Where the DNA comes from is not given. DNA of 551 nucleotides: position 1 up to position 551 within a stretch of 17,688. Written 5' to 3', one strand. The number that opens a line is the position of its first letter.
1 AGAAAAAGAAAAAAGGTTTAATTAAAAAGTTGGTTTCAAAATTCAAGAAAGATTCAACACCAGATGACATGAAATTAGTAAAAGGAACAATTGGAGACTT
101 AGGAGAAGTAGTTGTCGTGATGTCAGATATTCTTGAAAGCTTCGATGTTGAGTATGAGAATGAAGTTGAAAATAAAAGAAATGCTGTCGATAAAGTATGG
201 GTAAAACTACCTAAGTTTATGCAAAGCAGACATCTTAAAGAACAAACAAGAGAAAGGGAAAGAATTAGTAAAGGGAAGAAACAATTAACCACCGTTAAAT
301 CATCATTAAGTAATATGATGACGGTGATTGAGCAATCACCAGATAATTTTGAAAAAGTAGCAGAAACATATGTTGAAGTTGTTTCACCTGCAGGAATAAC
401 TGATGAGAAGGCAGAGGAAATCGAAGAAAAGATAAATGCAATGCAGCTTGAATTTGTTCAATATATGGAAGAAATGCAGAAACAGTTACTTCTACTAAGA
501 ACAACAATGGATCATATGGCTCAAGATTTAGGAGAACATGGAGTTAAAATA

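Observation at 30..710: Tail-anchored protein with a complete 16-layer SNARE-like heptad register and His at the zero layer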

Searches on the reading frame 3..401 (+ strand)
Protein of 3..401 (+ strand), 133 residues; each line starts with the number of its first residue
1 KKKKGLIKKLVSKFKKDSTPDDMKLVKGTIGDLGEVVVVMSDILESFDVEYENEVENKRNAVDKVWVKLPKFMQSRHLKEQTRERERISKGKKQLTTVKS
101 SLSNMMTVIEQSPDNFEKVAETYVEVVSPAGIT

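Call 73: predict_structure(alignment_id=A6)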
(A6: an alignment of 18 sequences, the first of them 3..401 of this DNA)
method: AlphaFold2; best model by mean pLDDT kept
length: 133 residues; sequences in the alignment: 18
mean_pLDDT: 83.9   pTM: 0.66
mean pLDDT of the five models: 83.9, 83.3, 82.1, 80.4, 77.0
residues with pLDDT >= 90: 34; 70-90: 87; 50-70: 11; < 50: 1
segments of 3 or more residues with pLDDT < 50: none
pLDDT, mean of each block of 10 residues (from residue 1): 76 71 80 90 92 89 90 90 90 88 86 82 77 50
secondary structure, 60 per line:
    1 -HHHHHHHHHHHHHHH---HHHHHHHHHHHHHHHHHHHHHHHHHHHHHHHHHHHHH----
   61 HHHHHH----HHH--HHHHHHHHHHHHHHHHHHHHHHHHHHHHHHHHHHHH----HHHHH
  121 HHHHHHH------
elements in order: H2-16 H20-56 H61-66 H76-111 H116-127

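Call 75: fold_search(model_id=the predicted structure, library=pdb)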
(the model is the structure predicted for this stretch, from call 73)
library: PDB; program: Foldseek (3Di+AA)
matches with E <= 10: 318; with E <= 0.001: 0
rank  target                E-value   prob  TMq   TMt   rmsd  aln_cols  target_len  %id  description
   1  5swp_B                7.5e-01  0.18  0.27  0.14  20.1       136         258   12  Crystal Structure of PI3Kalpha in complex with fragments 6 and 24 (released 2017-02-15)
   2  5szg_B                7.9e-01  0.33  0.30  0.31   9.6       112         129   12  Structure of the bMERB domain of Mical-3 (released 2016-08-24)
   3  6nct_B                1.1e+00  0.16  0.28  0.17  18.2       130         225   12  Structure of p110alpha/niSH2 - vector data collection (released 2019-02-06)
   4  7k3h_B                1.3e+00  0.44  0.35  0.47   6.8       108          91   10  Crystal structure of deep network hallucinated protein 0217 (released 2021-12-22)
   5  9fqr_Co               1.3e+00  0.16  0.29  0.17  16.3       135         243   13  96-nm repeat of axonemal doublet microtubules from bovine sperm (released 2025-03-26)
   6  6uuj_H                1.3e+00  0.15  0.27  0.23  12.9       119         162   12  Structure of PE5-PPE4-EspG3 complex from the type VII (ESX-3) secretion system, space group P212121 (released 2020-01-29)
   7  6uuj_K                1.5e+00  0.15  0.29  0.25  12.4       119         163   12  Structure of PE5-PPE4-EspG3 complex from the type VII (ESX-3) secretion system, space group P212121 (released 2020-01-29)
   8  5y06                  1.5e+00  0.15  0.30  0.18  18.9       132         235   14  Structural characterization of msmeg_4306 from Mycobacterium smegmatis (released 2018-05-02)
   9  4ovu_B                1.5e+00  0.12  0.26  0.14  19.8       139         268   14  Crystal Structure of p110alpha in complex with niSH2 of p85alpha (released 2014-09-03)
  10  8ka6_A                1.6e+00  0.18  0.29  0.27  11.4       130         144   15  De novo design protein -NA7 (released 2024-08-07)
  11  6uuj_E                1.6e+00  0.14  0.26  0.23  13.0       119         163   12  Structure of PE5-PPE4-EspG3 complex from the type VII (ESX-3) secretion system, space group P212121 (released 2020-01-29)
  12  5xgj_B                1.6e+00  0.13  0.27  0.14  20.3       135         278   12  Crystal structure of PI3K complex with an inhibitor (released 2018-04-25)
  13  2d1l_B                1.7e+00  0.75  0.51  0.31   8.5       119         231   15  Structure of F-actin binding domain IMD of MIM (Missing In Metastasis) (released 2006-09-12)
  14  5sxj_B                1.7e+00  0.12  0.27  0.17  16.0       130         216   13  Crystal Structure of PI3Kalpha in complex with fragment 29 (released 2017-02-15)
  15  6yo0_g1               1.8e+00  0.25  0.31  0.40  13.8       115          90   14  Cryo-EM structure of Tetrahymena thermophila mitochondrial ATP synthase - F1/peripheral stalk (released 2020-09-30)
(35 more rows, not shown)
